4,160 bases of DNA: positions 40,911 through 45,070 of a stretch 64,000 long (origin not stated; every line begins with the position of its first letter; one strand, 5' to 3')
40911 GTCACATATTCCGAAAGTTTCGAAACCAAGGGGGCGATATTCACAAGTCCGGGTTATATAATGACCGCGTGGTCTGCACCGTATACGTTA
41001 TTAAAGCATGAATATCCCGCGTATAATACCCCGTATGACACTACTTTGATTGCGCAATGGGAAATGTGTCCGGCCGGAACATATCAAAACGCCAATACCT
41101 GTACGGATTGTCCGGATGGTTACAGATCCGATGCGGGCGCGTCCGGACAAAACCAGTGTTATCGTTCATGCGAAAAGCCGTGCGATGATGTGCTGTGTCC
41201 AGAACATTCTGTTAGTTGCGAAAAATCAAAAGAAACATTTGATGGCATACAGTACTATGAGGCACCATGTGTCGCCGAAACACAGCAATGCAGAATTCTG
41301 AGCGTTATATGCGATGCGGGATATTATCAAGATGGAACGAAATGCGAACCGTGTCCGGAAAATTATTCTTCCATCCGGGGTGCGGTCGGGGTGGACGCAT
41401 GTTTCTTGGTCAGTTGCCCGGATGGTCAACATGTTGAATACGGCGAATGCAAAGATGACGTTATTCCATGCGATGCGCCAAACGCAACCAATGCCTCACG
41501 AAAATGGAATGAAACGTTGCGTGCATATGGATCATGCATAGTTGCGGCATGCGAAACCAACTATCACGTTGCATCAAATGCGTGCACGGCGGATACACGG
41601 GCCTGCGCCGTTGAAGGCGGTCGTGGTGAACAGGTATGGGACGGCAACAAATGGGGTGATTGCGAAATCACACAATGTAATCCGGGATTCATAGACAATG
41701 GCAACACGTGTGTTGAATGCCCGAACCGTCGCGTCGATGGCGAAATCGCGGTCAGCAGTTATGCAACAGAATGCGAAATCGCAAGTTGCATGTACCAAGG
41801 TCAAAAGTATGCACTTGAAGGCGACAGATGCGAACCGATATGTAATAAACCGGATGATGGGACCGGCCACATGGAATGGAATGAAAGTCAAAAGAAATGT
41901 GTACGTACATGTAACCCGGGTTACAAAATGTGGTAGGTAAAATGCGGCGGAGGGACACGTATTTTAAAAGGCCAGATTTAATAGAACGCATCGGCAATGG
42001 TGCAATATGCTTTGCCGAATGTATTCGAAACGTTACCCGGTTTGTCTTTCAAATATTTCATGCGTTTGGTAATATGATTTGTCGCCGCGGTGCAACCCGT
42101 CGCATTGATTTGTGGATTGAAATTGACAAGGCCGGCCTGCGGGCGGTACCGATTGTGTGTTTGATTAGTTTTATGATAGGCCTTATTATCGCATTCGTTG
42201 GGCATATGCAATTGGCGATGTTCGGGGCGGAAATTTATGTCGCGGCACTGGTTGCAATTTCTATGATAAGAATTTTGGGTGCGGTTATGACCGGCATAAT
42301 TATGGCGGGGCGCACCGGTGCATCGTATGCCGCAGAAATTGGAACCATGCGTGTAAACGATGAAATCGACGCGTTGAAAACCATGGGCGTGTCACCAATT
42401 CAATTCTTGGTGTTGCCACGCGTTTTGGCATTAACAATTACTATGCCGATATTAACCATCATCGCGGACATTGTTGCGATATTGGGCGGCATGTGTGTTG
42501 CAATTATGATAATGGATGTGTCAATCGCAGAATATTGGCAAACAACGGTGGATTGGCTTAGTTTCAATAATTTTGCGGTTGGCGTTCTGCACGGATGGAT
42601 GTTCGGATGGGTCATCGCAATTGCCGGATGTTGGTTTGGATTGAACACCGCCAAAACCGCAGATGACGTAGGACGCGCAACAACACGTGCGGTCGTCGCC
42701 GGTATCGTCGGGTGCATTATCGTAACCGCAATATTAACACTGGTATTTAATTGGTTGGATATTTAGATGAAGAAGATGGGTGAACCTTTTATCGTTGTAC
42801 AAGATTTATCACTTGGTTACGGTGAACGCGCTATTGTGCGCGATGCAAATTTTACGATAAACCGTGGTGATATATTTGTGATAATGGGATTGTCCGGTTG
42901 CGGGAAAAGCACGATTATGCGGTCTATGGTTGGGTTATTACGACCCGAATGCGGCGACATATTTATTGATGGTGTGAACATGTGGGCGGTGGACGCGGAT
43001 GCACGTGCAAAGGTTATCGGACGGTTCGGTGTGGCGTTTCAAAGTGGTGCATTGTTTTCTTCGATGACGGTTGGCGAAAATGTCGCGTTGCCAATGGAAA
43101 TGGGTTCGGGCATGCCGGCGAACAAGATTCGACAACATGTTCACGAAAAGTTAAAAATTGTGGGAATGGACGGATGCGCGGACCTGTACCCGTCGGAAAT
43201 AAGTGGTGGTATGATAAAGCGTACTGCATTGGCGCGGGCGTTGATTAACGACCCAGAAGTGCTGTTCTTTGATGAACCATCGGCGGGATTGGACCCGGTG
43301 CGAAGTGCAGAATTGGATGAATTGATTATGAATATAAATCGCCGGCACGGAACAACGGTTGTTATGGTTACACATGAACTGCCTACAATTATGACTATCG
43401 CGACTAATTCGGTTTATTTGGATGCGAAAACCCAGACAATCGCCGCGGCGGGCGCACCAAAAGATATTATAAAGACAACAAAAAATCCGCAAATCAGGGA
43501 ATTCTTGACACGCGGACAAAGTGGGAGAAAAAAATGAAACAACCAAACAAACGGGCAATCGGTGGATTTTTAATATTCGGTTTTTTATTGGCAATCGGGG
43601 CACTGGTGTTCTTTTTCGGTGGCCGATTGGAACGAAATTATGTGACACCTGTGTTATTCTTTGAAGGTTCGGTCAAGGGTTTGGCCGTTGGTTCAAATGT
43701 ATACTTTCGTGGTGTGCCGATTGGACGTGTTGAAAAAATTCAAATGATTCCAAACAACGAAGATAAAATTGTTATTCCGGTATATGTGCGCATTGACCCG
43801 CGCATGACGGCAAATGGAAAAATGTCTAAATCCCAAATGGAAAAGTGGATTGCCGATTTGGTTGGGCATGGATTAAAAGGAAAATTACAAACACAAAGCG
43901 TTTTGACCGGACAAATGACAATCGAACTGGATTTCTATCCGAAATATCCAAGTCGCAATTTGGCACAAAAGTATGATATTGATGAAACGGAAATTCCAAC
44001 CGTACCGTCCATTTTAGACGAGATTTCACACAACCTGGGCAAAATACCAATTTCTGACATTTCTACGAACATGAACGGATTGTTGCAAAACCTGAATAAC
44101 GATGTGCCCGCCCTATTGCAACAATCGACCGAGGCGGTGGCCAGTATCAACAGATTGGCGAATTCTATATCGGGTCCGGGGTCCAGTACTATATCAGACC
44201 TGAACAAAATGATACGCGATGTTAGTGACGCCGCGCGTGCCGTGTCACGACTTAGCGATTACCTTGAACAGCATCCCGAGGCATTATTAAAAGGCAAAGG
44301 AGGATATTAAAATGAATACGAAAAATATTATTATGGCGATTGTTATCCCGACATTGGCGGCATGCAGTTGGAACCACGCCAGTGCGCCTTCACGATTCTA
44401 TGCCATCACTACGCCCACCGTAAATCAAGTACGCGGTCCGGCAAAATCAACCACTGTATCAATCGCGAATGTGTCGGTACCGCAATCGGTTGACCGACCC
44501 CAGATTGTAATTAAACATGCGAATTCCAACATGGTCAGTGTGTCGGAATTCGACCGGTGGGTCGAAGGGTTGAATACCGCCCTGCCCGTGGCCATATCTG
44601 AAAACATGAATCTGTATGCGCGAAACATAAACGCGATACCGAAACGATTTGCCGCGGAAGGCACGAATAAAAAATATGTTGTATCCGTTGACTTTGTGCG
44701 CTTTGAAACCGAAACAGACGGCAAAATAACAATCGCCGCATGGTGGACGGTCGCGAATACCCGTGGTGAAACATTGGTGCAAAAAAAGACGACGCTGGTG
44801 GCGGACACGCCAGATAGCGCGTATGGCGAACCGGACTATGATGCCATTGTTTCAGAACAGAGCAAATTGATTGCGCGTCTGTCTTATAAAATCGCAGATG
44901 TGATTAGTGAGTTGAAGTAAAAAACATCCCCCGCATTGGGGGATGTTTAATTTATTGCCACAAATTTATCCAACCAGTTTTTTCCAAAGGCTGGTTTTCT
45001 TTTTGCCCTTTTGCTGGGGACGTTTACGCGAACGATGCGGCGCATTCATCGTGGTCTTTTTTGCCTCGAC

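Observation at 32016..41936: A 3306-aa secreted protein mixes Listeria-Bacteroides repeats with eukaryote-like Cys-rich repeats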

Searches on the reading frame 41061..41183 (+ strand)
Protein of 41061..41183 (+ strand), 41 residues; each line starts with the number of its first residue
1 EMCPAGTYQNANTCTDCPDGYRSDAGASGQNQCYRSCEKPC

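Call 44: search_protein_families(library=pfam, proteins=[window:41061-41183:+], max_evalue=10)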
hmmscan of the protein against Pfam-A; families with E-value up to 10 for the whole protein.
seq(41 aa): 3 families
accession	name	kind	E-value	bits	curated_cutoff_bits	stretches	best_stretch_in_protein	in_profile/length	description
PF07562.20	NCD3G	-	0.0029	17.9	38.9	1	2-23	31-54/54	Nine Cysteines Domain of family 3 GPCR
PF23091.2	TNFR_ELAPOR1_6th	-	0.0083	16.5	33.2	1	1-20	15-35/41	ELAPOR1-like, TNF receptor-like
PF07699.19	Ephrin_rec_like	-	0.0091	16.2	23.1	2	1-33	12-48/48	Tyrosine-protein kinase ephrin type A/B receptor-like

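Call 47: search_solved_structures(query=A2, max_evalue=10, show_alignments=4)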
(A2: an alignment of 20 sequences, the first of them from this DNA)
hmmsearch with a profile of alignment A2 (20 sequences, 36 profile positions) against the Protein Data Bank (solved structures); distinct sequences matched with E-value up to 10: 24.
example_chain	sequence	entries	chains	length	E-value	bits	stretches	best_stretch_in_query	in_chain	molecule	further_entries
6scj_A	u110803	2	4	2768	1.7e-05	28.1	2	1-20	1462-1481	Thyroglobulin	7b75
7n4y_A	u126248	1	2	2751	0.012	19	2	1-20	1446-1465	Thyroglobulin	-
7qtq_A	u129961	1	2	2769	0.012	19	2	1-20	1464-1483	Thyroglobulin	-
8tx1_A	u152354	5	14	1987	0.027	17.8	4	1-18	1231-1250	Mastigoneme-like protein | Mst1 | Tyrosine-protein kinase ephrin type A/B receptor-like domain-containing protein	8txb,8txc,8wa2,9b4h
1x6h_A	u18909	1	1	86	0.12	15.8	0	12-32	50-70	Transcriptional repressor CTCF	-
3urf_Z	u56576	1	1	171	0.23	14.9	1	9-34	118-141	Tumor necrosis factor receptor superfamily member 11B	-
7e6t_B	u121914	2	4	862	0.38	14.2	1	1-28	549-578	Extracellular calcium-sensing receptor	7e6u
7sil_A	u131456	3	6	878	0.39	14.2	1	1-28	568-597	Isoform 1 of Extracellular calcium-sensing receptor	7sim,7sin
8szh_A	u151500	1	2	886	0.39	14.1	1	1-28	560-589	Extracellular calcium-sensing receptor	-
4yn0_A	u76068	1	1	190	0.4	14.1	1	1-14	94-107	Tumor necrosis factor receptor superfamily member 21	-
8wpg_B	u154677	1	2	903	0.4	14.1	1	1-28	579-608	Extracellular calcium-sensing receptor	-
7m3e_A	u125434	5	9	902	0.4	14.1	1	1-28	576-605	Extracellular calcium-sensing receptor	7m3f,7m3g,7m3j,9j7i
9asb_Q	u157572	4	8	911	0.4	14.1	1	1-28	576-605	Isoform 1 of Extracellular calcium-sensing receptor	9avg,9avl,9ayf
9axf_R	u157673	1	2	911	0.4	14.1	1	1-28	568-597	Extracellular calcium-sensing receptor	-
8szi_A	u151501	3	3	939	0.42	14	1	1-28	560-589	Extracellular calcium-sensing receptor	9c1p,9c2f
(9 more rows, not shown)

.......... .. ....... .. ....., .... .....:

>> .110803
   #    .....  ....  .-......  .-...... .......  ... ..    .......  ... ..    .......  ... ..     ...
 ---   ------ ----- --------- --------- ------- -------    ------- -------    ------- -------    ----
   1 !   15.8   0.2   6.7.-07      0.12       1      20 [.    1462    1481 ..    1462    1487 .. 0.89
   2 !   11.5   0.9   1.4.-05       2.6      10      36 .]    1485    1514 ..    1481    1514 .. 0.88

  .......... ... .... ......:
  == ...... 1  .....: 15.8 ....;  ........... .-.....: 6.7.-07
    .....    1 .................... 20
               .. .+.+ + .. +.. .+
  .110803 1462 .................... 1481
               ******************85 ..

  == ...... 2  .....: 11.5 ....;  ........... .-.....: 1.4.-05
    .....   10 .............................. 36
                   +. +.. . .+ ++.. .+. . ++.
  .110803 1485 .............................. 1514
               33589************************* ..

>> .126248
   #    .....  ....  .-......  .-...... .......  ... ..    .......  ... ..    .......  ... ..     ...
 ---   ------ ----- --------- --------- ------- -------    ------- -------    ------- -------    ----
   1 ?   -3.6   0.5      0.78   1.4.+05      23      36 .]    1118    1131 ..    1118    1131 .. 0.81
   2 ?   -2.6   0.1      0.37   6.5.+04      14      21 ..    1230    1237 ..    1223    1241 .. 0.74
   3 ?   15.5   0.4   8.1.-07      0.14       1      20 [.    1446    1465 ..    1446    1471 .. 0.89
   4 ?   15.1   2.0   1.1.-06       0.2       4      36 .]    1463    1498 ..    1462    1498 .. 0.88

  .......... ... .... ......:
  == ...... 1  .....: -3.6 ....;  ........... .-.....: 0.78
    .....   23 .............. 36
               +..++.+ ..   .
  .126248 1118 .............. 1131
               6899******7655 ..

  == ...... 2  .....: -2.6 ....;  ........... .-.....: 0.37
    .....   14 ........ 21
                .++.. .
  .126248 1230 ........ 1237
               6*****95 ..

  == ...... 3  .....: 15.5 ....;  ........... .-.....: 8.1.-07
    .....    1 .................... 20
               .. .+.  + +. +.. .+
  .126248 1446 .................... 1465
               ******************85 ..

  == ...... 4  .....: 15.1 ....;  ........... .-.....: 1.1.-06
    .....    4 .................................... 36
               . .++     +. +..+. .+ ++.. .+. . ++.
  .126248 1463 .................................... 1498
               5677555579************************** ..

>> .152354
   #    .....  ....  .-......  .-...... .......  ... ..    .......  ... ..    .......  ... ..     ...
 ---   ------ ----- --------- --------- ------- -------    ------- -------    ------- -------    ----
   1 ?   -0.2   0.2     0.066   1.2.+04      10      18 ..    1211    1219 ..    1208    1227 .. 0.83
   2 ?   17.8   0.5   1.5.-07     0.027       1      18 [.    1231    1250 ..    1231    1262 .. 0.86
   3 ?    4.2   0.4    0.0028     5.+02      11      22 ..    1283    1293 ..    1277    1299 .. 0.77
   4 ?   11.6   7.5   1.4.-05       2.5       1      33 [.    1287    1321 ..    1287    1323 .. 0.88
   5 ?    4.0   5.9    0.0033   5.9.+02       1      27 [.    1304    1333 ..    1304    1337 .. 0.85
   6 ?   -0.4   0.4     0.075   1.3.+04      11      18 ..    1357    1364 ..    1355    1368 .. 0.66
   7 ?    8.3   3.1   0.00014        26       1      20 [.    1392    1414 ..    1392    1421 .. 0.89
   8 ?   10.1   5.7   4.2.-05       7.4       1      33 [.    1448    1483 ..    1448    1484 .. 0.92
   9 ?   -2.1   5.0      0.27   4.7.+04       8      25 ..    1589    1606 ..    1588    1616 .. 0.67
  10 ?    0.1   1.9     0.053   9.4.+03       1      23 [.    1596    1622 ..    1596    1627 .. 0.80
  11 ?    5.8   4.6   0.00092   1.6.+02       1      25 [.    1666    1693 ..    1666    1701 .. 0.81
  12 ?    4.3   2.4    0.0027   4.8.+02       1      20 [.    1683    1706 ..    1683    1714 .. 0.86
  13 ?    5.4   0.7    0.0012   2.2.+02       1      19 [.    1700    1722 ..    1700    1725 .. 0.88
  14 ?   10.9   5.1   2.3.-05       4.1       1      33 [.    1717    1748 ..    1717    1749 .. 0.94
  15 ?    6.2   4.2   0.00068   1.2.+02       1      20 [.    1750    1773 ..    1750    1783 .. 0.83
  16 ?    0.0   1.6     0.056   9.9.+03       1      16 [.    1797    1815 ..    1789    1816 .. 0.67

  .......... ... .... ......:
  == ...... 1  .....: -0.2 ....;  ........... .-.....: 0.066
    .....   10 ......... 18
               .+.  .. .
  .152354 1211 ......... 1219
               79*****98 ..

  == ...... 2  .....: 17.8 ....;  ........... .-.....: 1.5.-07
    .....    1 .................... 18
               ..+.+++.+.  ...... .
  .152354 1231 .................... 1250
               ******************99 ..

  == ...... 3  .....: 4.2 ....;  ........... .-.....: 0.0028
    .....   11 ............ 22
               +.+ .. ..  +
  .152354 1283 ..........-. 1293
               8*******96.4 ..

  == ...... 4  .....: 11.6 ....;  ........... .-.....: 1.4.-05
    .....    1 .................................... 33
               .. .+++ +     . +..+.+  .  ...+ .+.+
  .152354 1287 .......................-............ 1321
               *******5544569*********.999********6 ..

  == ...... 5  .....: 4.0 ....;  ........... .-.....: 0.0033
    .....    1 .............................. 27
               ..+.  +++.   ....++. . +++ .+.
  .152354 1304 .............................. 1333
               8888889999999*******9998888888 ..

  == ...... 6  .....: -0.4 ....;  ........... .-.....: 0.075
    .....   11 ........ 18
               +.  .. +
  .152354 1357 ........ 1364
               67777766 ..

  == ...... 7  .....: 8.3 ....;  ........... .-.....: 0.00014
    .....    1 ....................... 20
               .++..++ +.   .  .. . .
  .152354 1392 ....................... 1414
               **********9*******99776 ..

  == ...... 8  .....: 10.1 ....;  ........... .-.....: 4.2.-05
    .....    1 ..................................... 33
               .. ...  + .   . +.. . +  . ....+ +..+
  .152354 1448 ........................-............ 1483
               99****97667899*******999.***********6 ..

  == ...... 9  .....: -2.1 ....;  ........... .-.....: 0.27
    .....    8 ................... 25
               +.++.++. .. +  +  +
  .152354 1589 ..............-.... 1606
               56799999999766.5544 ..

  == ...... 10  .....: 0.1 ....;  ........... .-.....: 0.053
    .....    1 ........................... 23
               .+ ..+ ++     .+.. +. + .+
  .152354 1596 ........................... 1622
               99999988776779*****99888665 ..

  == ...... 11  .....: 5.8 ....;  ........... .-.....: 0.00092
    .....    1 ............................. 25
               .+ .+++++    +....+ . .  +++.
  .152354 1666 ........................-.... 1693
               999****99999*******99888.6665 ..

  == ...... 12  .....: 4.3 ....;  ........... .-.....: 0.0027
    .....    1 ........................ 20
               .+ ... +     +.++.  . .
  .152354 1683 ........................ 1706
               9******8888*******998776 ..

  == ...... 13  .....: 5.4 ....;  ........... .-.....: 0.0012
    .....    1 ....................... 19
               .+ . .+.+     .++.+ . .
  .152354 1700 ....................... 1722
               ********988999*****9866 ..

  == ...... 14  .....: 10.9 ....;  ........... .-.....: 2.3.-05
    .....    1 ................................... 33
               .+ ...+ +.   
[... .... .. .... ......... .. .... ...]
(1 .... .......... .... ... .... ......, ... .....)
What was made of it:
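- On Ephrin_rec_like / GCC2_GCC3 (PF07699): Profile A2 hits thyroglobulin type-2 repeats at E 1.7e-5 and Mst1 at E 0.027 (call 47).
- Closest known: Eukaryotic ephrin-receptor-like / GCC2_GCC3 repeats. Same: The module profile hits thyroglobulin aa 1462-1514 at E 1.7e-5 and Mst1 at E 0.027 (call 47). Mst1 is also built from many such modules (16 matched stretches; call 47).
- It also hits the Chlamydomonas mastigoneme protein Mst1 at E 0.027 (call 47). Pfam and PDB affinities are to families whose solved members here are all eukaryotic: thyroglobulin, Mst1, CaSR and TNFRSF members (calls 44, 47).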

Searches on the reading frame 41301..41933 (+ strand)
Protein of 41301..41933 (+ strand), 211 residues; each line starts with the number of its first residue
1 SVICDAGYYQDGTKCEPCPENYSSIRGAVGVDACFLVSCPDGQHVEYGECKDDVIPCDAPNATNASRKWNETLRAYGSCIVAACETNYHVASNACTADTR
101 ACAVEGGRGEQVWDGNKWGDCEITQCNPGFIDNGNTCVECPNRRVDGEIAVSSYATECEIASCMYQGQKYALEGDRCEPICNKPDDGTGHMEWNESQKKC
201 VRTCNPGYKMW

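Call 86: search_protein_families(library=ncbifam, proteins=[window:41301-41933:+], max_evalue=1)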
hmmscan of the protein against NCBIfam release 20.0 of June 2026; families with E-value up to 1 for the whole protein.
window:41301-41933:+ (211 aa): 0 families

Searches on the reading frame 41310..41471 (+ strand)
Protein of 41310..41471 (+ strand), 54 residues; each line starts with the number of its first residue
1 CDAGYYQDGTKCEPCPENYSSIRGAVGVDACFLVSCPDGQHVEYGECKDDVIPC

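Call 44: search_protein_families(library=pfam, proteins=[window:41310-41471:+], max_evalue=10)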
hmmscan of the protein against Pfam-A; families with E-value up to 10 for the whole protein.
seq(54 aa): 5 families
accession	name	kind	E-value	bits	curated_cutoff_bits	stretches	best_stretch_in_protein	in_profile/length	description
PF03302.18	VSP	-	0.0016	17.9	31.4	1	1-46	96-138/397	Giardia variant-specific surface protein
PF23091.2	TNFR_ELAPOR1_6th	-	0.0044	17.3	33.2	1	1-18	17-35/41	ELAPOR1-like, TNF receptor-like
PF07699.19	Ephrin_rec_like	-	0.041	14.1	23.1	1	1-31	14-48/48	Tyrosine-protein kinase ephrin type A/B receptor-like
PF07562.20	NCD3G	-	0.59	10.5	38.9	1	1-20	32-53/54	Nine Cysteines Domain of family 3 GPCR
PF00020.24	TNFR_c6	-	0.82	10.6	29.4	1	1-15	1-18/39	TNFR/NGFR cysteine-rich region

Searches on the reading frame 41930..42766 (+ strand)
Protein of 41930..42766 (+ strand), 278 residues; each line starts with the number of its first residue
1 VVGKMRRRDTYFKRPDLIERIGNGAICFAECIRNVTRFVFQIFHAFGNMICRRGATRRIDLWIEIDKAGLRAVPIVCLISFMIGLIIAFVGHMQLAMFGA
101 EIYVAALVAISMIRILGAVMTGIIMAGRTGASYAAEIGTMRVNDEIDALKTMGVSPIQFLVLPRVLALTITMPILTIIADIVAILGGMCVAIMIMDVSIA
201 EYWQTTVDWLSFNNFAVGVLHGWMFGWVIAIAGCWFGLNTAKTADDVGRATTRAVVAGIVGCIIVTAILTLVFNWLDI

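Call 9: search_protein_families(library=pfam, proteins=[window:41930-42766:+], max_evalue=0.001)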
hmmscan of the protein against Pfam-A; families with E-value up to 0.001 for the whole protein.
window:41930-42766:+ (278 aa): 1 family
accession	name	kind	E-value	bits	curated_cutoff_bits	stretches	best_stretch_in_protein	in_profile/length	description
PF02405.21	MlaE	-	3.8e-70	236.2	22.5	1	64-271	4-211/212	Permease MlaE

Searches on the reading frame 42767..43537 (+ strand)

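Call 9: search_protein_families(library=pfam, proteins=[window:42767-43537:+], max_evalue=0.001)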
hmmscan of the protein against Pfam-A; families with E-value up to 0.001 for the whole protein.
window:42767-43537:+ (256 aa): 2 families
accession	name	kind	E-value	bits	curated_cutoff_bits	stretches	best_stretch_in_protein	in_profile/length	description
PF00005.33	ABC_tran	-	8.5e-29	101.3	25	1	25-172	2-136/137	ABC transporter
PF13304.12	AAA_21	-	2.6e-08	34.7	27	1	138-208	231-302/304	AAA domain, putative AbiEii toxin, Type IV TA system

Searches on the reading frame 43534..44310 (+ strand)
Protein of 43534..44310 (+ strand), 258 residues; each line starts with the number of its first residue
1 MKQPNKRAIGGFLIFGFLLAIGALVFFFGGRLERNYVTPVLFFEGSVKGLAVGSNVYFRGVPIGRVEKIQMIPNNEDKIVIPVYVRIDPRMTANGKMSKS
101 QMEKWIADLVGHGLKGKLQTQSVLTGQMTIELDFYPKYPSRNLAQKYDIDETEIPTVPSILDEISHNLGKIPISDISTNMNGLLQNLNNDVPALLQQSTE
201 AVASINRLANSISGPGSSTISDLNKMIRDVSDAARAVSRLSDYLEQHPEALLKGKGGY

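Call 9: search_protein_families(library=pfam, proteins=[window:43534-44310:+], max_evalue=0.001)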
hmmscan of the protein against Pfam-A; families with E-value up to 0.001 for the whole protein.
window:43534-44310:+ (258 aa): 1 family
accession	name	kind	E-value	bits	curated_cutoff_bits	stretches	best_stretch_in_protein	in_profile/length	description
PF02470.25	MlaD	-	6.1e-11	42.9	25.1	1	46-134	11-80/81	MlaD protein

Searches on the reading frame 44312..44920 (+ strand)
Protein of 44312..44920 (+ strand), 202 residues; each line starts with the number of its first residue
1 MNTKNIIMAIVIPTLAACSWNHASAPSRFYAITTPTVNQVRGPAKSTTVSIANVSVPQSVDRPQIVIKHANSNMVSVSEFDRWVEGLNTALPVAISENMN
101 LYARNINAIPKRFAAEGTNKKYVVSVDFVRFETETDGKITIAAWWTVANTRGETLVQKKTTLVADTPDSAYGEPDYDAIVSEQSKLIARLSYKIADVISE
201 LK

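Call 9: search_protein_families(library=pfam, proteins=[window:44312-44920:+], max_evalue=0.001)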
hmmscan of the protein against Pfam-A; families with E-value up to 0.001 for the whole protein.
window:44312-44920:+ (202 aa): 1 family
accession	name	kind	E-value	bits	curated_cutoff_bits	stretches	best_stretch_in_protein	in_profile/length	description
PF03886.18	ABC_trans_aux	-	1e-21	77.6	26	1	30-195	1-161/161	ABC-type transport auxiliary lipoprotein component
